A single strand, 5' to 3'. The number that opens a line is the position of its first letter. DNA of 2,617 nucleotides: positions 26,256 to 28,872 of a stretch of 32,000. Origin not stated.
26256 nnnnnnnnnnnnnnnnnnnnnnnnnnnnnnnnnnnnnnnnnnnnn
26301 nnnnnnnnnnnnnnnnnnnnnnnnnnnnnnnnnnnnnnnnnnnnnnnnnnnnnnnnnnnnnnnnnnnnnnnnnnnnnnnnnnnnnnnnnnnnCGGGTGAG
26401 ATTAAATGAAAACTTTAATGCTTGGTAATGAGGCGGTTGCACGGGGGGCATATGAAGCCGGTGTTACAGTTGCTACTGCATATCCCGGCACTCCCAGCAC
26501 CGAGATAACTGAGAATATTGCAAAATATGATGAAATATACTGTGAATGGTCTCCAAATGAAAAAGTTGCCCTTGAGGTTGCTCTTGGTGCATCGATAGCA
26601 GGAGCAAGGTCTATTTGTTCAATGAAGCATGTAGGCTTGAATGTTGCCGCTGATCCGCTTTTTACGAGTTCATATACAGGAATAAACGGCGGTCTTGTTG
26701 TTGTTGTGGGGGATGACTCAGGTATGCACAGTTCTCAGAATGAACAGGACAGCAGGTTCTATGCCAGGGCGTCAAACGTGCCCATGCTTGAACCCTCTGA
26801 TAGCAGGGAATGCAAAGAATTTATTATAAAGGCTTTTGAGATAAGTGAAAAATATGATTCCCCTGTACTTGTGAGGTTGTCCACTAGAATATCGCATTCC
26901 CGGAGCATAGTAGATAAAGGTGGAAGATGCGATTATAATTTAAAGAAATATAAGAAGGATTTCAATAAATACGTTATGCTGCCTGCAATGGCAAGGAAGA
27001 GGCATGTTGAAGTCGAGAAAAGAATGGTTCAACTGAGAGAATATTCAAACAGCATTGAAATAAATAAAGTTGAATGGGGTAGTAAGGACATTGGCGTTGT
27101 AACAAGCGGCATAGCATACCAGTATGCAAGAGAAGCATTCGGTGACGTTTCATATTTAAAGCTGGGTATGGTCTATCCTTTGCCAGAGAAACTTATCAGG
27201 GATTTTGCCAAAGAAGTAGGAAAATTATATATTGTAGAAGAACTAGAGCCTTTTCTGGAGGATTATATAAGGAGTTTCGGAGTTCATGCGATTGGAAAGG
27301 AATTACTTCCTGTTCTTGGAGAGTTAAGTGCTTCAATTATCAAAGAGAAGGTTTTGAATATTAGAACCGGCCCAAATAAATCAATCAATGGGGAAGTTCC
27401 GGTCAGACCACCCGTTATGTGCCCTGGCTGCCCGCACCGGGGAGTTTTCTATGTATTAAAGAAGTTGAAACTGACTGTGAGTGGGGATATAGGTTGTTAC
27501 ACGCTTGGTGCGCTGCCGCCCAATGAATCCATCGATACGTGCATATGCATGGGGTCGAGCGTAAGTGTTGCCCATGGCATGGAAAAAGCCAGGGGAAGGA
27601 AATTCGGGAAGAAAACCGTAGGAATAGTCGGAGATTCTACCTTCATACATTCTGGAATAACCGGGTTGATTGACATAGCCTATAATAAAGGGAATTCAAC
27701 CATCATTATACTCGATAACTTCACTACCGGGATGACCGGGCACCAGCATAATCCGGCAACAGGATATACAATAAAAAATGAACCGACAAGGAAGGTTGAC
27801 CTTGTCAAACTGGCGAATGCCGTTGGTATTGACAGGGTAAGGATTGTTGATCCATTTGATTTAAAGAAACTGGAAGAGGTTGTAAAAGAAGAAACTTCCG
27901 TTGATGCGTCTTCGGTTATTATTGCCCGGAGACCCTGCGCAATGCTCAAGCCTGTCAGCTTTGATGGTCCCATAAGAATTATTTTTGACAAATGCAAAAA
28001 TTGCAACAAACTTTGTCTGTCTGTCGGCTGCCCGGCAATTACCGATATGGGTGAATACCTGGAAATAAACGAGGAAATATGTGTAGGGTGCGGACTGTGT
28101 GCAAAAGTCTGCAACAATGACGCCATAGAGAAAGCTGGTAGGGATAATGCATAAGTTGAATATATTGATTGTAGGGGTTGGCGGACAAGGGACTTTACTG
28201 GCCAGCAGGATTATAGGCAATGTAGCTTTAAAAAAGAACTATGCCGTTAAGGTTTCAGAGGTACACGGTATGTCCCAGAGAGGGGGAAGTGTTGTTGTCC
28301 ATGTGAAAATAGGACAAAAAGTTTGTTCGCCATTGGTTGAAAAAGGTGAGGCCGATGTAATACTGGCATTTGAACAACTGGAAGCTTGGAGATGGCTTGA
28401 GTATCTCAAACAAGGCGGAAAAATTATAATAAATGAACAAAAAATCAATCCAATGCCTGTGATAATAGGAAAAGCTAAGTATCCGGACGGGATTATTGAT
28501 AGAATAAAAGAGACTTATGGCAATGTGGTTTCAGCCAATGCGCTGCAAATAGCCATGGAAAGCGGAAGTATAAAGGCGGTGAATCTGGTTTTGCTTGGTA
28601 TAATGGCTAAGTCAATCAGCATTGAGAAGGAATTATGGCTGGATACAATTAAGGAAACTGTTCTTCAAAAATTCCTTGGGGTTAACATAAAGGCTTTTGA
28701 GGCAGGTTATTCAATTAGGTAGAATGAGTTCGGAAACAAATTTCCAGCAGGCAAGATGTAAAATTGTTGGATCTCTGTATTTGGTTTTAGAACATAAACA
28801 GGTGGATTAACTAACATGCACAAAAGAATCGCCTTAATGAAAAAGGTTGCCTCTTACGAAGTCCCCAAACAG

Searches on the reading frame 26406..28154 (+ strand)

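Call 14: search_protein_families(library=pfam, proteins=[window:26406-28154:+], max_evalue=0.001)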
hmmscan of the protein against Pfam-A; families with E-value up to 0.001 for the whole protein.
window:26406-28154:+ (582 aa): 6 families
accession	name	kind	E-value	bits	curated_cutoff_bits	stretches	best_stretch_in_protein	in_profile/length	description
PF02775.26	TPP_enzyme_C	-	2.2e-24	86.4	21.9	1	361-505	1-149/151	Thiamine pyrophosphate enzyme, C-terminal TPP binding domain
PF01855.24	POR_N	-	7.3e-15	55.8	27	1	14-173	2-169/231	Pyruvate flavodoxin/ferredoxin oxidoreductase, thiamine diP-bdg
PF12797.12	Fer4_2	-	8e-06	25.9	24.5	1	552-570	3-21/22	4Fe-4S binding domain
PF00037.32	Fer4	-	1.3e-05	25.2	21.1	1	553-575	2-24/24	4Fe-4S binding domain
PF14697.11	Fer4_21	-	6.4e-05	23.4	35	1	529-575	10-58/59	4Fe-4S dicluster domain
PF12837.12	Fer4_6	-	0.00043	20.6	25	1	553-574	3-24/24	4Fe-4S binding domain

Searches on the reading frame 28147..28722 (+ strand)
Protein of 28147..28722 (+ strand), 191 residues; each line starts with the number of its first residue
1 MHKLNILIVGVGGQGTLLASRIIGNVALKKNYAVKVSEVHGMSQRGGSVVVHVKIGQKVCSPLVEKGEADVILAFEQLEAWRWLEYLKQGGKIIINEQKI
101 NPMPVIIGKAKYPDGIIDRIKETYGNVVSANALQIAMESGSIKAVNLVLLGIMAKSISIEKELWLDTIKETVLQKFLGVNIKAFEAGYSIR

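Call 14: search_protein_families(library=pfam, proteins=[window:28147-28722:+], max_evalue=0.001)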
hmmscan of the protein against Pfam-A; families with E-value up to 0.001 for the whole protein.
window:28147-28722:+ (191 aa): 1 family
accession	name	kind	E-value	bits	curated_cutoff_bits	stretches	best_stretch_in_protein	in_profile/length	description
PF01558.24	POR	-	9.6e-39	133.7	27.4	1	12-188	1-172/173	Pyruvate ferredoxin/flavodoxin oxidoreductase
